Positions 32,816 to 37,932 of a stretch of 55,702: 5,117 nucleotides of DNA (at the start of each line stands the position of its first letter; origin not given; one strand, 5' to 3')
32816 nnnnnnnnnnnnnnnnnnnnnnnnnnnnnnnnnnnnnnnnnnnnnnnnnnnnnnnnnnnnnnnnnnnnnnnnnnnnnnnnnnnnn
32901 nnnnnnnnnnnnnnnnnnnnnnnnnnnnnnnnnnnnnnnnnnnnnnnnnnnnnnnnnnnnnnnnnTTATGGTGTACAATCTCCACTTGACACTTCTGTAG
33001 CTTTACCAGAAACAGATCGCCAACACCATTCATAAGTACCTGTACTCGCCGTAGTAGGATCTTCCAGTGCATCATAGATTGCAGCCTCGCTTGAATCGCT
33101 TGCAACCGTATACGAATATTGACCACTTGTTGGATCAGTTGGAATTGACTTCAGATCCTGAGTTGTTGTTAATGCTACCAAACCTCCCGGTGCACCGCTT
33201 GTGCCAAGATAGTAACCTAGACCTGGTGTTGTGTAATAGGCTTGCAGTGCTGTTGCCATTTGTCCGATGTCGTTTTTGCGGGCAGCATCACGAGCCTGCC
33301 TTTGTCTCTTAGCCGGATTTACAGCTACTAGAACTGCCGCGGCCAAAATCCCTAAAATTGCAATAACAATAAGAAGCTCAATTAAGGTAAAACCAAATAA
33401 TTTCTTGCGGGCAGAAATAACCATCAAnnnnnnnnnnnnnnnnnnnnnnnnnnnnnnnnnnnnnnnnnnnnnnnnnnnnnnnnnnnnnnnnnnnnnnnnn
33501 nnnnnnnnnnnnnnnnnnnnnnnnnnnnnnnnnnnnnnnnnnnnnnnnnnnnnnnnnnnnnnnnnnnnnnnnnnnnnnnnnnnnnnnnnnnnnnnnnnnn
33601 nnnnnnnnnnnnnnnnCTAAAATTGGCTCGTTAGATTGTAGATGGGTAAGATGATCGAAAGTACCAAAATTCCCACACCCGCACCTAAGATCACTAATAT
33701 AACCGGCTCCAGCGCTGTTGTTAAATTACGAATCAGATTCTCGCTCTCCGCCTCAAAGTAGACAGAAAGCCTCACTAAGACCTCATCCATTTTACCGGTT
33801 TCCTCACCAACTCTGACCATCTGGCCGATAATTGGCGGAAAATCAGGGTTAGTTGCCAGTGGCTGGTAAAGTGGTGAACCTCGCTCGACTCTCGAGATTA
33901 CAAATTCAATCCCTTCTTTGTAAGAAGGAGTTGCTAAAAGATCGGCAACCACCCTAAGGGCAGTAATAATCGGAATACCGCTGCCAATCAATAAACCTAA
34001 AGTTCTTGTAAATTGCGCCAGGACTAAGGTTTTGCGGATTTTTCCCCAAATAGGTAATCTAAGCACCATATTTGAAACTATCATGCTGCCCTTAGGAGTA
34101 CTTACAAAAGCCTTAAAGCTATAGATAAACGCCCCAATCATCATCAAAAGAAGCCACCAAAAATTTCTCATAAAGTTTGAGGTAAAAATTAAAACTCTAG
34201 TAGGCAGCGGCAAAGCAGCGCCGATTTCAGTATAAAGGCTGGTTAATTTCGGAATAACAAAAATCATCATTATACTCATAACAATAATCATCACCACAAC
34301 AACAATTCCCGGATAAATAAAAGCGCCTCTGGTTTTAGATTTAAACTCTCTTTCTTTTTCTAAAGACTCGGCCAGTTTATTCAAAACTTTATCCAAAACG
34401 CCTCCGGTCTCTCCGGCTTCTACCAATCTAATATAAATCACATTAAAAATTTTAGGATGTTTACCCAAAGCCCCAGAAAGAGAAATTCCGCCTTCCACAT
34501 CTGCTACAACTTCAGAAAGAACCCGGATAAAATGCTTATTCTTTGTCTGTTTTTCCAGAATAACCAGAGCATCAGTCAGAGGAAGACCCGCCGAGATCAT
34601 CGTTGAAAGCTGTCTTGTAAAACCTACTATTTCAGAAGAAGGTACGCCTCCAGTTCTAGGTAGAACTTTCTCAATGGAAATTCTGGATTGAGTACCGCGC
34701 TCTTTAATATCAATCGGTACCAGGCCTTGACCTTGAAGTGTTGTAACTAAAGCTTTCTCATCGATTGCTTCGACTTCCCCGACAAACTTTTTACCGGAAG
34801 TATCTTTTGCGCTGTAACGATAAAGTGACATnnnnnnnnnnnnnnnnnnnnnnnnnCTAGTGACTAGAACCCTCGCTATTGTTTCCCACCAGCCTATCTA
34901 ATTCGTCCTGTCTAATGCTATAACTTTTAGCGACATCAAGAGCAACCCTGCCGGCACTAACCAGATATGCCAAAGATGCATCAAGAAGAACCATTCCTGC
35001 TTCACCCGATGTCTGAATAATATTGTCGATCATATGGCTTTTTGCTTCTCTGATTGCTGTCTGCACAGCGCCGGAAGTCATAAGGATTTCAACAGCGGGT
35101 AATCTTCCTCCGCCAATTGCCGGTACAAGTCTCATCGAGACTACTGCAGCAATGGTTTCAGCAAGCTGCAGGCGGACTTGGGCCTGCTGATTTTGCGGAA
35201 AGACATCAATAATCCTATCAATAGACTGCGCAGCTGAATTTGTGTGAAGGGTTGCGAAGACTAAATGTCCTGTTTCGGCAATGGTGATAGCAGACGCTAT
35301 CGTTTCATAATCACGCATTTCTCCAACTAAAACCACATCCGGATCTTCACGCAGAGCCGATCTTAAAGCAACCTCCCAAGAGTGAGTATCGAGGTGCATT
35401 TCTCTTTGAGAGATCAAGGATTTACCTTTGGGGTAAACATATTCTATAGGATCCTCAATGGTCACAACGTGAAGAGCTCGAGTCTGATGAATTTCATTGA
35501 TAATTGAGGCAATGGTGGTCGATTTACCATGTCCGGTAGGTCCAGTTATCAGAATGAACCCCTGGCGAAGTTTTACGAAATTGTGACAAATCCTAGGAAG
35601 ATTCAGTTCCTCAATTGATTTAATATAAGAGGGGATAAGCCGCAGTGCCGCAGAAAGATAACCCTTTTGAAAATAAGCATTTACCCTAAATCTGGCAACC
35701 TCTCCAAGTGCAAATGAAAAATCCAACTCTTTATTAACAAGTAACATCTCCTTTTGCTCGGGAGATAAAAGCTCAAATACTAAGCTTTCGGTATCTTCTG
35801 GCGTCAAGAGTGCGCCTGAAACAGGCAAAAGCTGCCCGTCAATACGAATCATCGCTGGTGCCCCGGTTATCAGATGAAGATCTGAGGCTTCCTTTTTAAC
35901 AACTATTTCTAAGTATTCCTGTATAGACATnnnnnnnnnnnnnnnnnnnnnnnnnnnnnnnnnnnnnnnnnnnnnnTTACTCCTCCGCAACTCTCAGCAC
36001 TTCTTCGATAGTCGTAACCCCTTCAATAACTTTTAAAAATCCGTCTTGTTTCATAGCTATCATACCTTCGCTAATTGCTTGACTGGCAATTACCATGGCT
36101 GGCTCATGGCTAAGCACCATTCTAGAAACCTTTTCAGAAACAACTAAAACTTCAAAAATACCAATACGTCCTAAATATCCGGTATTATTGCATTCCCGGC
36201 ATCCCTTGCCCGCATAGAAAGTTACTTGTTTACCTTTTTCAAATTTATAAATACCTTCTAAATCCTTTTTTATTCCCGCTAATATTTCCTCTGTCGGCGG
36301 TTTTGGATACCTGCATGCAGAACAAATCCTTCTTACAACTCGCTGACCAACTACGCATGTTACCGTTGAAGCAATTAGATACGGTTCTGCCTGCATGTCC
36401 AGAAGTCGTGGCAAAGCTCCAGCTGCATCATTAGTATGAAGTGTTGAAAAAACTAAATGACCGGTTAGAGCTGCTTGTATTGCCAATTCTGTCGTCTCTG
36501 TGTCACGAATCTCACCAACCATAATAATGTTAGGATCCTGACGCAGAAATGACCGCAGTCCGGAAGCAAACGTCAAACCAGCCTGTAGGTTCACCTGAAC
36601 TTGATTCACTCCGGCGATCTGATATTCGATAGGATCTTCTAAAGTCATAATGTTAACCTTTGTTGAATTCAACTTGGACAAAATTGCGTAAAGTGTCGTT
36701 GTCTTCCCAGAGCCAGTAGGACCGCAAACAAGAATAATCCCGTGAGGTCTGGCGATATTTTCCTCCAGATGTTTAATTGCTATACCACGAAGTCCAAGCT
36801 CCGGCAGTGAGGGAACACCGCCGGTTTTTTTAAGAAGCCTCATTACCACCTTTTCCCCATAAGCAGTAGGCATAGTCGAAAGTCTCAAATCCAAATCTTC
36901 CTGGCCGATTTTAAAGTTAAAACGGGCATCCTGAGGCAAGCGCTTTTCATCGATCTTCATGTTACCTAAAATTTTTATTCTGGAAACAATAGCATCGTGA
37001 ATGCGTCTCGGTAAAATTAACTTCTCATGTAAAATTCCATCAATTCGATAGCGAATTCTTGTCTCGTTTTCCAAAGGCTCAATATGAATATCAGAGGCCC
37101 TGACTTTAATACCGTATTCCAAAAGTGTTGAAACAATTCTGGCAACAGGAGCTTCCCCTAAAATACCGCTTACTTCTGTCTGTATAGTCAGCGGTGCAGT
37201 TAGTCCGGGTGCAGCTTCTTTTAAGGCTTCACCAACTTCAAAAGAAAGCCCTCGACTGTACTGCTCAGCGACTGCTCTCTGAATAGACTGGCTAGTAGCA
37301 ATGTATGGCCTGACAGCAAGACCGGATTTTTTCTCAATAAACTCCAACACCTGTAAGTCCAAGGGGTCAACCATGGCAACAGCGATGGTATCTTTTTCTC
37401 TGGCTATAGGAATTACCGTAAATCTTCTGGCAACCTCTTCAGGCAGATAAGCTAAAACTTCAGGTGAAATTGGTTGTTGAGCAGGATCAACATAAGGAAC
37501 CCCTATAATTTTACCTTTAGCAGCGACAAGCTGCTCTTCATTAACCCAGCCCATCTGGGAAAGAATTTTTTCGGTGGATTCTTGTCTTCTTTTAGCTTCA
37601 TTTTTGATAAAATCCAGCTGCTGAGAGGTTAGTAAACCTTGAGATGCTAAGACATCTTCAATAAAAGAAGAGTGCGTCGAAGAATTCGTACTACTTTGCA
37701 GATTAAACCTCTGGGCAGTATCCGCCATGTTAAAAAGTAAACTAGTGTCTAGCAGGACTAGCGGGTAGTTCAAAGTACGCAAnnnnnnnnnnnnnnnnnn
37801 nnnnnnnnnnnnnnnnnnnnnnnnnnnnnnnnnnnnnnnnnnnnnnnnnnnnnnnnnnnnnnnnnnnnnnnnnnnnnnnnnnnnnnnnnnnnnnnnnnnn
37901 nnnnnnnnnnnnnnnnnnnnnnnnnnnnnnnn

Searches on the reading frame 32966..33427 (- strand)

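Call 59: search_protein_families(library=pfam, proteins=[window:32966-33427:-])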
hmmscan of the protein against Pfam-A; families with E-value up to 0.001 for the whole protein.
window:32966-33427:- (153 aa): 1 family
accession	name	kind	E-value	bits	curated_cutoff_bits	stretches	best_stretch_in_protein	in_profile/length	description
PF07963.17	N_methyl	-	9.3e-09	34.9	21.2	1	11-33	5-27/27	Prokaryotic N-terminal methylation motif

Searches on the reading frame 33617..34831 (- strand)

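Call 59: search_protein_families(library=pfam, proteins=[window:33617-34831:-])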
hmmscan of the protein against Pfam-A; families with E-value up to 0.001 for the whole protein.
window:33617-34831:- (404 aa): 1 family
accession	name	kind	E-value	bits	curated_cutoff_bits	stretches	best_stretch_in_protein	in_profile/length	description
PF00482.28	T2SSF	-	1.7e-61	206.1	25.2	2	71-194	1-125/125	Type II secretion system (T2SS), protein F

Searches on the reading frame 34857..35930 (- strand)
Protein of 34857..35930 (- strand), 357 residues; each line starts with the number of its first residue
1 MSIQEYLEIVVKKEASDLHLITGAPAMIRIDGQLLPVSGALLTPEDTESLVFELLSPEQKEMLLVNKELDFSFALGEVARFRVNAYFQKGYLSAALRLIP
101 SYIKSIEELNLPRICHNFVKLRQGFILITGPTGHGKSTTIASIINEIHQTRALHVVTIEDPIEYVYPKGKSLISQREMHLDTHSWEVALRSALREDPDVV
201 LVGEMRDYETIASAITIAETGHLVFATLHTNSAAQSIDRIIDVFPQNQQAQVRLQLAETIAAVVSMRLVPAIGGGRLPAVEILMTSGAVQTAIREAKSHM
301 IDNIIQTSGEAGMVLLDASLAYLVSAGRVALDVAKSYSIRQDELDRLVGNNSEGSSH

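Call 59: search_protein_families(library=pfam, proteins=[window:34857-35930:-])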
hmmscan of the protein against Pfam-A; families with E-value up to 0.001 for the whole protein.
window:34857-35930:- (357 aa): 4 families
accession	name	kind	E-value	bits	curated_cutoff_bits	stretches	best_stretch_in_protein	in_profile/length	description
PF00437.27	T2SSE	-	1.1e-40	139.8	24.9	1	77-271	90-280/370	Type II/IV secretion system protein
PF13401.12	AAA_22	-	0.00012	22.8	27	1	122-170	4-44/130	AAA domain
PF01935.23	DUF87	-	0.00024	21.7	23.2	1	126-170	26-69/220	Helicase HerA, central domain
PF25199.1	nSTAND_NTPase5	-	0.00034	20.9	34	0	121-164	39-82/145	Novel STAND NTPase 5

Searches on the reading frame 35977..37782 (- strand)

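Call 59: search_protein_families(library=pfam, proteins=[window:35977-37782:-])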
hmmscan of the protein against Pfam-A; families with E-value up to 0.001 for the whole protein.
window:35977-37782:- (601 aa): 5 families
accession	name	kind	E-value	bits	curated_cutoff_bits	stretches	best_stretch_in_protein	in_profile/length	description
PF00437.27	T2SSE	-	4.4e-127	424.2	24.9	1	209-597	4-370/370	Type II/IV secretion system protein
PF05157.20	MshEN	-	8.6e-22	77.4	23.1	1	94-178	2-87/90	MshEN domain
PF13401.12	AAA_22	-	3.5e-05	24.5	27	1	346-382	4-33/130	AAA domain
PF25199.1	nSTAND_NTPase5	-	0.00044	20.5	34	0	341-386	35-81/145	Novel STAND NTPase 5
PF13476.12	AAA_23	-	0.00083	20.5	27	1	342-368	14-40/201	AAA domain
